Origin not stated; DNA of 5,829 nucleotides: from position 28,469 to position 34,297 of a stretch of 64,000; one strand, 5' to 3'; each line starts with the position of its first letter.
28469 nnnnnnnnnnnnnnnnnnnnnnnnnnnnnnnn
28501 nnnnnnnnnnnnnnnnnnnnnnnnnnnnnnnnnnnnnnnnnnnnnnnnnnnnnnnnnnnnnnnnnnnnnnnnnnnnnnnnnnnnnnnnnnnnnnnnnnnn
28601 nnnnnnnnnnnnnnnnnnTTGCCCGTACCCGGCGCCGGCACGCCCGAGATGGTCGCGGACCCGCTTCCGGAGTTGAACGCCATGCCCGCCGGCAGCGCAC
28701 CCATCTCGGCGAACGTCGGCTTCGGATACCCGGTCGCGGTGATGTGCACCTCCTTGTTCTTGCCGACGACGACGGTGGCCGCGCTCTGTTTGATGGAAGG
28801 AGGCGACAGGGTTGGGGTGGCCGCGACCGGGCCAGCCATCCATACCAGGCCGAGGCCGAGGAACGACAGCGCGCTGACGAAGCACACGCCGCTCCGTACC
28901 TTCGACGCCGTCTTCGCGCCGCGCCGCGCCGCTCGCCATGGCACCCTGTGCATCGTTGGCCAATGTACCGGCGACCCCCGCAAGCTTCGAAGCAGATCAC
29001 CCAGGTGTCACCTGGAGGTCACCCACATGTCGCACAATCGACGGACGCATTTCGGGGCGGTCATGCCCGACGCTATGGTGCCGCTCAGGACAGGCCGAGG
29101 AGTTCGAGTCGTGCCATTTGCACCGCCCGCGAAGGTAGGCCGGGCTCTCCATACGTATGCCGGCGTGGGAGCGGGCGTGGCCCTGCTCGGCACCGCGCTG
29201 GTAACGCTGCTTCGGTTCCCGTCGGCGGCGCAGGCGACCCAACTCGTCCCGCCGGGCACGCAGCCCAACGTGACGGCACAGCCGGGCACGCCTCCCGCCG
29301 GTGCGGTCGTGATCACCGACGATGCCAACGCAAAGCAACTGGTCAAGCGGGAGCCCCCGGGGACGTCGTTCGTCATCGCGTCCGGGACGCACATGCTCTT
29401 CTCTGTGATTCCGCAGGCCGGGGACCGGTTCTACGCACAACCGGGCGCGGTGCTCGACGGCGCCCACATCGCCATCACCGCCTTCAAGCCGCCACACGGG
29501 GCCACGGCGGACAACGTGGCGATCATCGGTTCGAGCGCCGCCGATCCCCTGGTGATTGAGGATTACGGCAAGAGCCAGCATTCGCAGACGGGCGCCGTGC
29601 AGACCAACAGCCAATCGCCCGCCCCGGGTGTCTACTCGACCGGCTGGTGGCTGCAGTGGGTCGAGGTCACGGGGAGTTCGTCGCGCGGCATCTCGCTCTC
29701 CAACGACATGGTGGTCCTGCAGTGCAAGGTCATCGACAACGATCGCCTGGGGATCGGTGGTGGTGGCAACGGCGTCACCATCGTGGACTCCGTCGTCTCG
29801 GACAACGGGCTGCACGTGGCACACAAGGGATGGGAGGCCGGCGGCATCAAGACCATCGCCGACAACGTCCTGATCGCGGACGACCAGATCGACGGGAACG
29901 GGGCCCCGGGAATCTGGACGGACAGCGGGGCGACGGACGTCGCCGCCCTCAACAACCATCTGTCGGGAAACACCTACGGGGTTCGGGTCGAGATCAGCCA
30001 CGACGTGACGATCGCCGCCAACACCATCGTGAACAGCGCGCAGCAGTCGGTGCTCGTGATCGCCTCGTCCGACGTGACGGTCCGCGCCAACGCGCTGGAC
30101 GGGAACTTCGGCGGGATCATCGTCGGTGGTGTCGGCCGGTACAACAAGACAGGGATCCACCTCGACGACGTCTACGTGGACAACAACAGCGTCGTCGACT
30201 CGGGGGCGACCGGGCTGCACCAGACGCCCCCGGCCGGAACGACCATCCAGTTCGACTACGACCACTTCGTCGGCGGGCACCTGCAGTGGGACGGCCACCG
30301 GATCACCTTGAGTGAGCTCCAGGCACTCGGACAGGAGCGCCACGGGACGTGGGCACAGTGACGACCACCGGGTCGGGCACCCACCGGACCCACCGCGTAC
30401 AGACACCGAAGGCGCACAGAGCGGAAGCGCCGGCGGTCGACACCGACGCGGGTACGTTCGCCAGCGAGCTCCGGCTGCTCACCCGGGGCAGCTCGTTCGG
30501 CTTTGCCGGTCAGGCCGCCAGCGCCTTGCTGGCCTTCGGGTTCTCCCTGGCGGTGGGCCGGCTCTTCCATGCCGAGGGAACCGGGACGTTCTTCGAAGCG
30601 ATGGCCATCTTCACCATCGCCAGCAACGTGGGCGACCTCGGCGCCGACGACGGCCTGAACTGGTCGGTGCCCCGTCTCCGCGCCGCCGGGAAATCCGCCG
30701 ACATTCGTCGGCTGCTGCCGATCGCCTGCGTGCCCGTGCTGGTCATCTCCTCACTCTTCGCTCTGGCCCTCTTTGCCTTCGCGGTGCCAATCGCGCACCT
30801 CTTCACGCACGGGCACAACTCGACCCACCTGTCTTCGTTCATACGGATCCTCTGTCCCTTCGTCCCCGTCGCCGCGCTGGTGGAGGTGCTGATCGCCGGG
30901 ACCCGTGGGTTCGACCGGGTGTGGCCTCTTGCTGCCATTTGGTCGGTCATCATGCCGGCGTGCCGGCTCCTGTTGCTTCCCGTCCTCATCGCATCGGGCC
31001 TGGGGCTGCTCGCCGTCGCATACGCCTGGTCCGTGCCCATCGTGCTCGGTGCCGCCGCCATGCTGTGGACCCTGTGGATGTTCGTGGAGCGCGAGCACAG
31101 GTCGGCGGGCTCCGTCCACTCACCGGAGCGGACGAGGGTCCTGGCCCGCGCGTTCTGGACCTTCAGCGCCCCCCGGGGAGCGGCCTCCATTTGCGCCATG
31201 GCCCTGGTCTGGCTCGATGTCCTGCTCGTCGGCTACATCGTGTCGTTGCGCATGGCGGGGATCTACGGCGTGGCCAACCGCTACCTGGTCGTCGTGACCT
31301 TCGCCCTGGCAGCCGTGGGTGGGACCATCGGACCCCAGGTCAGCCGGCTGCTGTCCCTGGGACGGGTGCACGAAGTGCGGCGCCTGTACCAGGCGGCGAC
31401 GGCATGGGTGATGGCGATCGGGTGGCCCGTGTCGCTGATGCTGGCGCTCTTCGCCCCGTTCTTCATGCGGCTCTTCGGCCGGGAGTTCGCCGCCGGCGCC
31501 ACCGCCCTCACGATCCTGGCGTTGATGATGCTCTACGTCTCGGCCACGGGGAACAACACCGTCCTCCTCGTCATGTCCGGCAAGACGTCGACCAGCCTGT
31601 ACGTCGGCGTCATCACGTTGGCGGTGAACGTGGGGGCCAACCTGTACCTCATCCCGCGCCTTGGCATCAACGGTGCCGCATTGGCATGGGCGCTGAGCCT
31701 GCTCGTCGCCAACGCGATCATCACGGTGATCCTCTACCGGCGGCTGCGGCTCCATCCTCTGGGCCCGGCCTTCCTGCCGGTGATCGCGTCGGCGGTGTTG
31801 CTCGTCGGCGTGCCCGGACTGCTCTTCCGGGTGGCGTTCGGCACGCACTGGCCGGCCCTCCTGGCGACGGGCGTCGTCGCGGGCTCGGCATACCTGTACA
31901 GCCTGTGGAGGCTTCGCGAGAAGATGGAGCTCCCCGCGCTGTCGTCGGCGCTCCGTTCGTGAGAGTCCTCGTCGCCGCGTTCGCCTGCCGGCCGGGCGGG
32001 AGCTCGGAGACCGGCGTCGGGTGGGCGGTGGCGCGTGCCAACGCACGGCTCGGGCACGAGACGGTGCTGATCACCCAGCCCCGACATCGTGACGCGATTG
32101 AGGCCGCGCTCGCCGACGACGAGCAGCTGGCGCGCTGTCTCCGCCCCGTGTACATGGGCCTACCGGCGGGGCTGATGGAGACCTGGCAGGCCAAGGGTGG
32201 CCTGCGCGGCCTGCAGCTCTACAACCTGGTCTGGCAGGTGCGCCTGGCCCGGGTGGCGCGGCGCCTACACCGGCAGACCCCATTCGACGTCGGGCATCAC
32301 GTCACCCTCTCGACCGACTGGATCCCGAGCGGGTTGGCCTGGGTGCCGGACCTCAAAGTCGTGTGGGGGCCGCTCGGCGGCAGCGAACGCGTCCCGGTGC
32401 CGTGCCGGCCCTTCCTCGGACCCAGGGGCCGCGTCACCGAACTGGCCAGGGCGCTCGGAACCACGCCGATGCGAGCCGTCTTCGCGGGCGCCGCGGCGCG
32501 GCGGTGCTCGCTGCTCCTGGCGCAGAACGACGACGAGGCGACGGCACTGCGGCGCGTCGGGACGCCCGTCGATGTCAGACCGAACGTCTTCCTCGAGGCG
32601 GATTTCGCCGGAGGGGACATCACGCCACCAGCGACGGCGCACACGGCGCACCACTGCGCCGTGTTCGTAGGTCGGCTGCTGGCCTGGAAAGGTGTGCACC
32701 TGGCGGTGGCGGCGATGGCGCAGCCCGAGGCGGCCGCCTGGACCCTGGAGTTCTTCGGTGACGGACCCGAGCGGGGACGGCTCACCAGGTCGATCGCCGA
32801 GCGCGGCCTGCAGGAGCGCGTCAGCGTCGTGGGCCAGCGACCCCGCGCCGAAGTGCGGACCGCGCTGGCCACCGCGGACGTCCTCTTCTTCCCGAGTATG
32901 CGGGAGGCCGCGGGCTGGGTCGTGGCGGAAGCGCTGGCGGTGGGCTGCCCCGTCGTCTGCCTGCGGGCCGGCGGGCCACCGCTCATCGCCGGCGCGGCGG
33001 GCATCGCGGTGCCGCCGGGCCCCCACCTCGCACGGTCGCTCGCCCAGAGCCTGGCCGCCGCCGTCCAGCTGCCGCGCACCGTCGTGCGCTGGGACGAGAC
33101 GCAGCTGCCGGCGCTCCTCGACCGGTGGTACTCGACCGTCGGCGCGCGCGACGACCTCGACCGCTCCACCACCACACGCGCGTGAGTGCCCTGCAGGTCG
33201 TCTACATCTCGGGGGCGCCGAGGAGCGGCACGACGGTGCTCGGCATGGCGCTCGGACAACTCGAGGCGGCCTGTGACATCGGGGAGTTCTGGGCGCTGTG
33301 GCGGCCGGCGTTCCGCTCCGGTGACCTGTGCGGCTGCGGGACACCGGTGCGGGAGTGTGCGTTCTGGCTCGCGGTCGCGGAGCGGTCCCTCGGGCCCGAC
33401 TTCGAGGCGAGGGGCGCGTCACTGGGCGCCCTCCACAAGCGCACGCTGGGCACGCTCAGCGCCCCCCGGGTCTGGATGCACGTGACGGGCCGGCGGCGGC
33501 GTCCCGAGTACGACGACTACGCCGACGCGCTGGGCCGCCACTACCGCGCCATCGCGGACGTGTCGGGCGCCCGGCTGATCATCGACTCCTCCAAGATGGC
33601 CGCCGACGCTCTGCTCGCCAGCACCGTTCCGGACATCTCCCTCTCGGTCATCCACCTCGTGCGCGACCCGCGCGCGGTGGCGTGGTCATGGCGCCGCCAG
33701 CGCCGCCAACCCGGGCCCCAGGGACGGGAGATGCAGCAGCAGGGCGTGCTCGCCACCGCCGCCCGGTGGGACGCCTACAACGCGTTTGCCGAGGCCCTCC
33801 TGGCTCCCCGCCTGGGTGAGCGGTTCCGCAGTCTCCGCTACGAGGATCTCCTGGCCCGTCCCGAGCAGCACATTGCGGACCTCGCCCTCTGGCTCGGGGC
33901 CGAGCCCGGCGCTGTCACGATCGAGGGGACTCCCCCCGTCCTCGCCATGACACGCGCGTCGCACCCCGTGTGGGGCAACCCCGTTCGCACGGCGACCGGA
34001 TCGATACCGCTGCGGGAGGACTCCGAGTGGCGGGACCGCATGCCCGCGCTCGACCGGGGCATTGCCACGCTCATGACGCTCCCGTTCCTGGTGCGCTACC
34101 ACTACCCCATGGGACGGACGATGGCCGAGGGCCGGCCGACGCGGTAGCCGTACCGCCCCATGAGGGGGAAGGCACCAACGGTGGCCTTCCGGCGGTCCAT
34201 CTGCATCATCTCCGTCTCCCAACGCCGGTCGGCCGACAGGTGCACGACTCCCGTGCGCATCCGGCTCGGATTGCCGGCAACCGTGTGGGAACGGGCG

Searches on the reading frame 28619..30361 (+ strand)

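Call 77: search_protein_families(library=pfam, proteins=[window:28619-30361:+], max_evalue=0.0001)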
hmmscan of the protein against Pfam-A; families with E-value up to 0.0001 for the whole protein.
window:28619-30361:+ (580 aa): 2 families
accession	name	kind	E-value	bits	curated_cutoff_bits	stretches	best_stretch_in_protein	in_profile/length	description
PF13229.12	Beta_helix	-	1.5e-14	54.4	25.9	1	348-492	16-157/158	Right handed beta helix region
PF05048.19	NosD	-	8.7e-08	32.3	23.6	1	356-501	17-154/212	Periplasmic copper-binding protein (NosD)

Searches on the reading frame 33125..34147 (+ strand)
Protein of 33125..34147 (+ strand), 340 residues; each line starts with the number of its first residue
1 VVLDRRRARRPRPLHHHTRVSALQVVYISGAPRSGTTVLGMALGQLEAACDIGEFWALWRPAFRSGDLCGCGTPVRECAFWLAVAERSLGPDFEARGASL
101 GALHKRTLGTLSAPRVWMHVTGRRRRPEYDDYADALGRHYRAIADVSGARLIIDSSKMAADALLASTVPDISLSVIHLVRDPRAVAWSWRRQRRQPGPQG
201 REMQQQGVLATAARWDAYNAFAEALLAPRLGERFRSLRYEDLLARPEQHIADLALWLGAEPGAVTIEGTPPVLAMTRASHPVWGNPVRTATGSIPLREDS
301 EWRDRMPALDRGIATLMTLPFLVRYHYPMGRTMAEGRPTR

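Call 77: search_protein_families(library=pfam, proteins=[window:33125-34147:+], max_evalue=0.0001)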
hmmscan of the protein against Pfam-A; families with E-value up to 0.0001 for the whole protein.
window:33125-34147:+ (340 aa): 2 families
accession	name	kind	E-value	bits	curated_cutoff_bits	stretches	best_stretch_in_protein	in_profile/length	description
PF13469.12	Sulfotransfer_3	-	9.9e-11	42.7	27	1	26-259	2-212/216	Sulfotransferase family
PF00685.33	Sulfotransfer_1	-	3.8e-08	33.5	22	1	26-260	4-182/255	Sulfotransferase domain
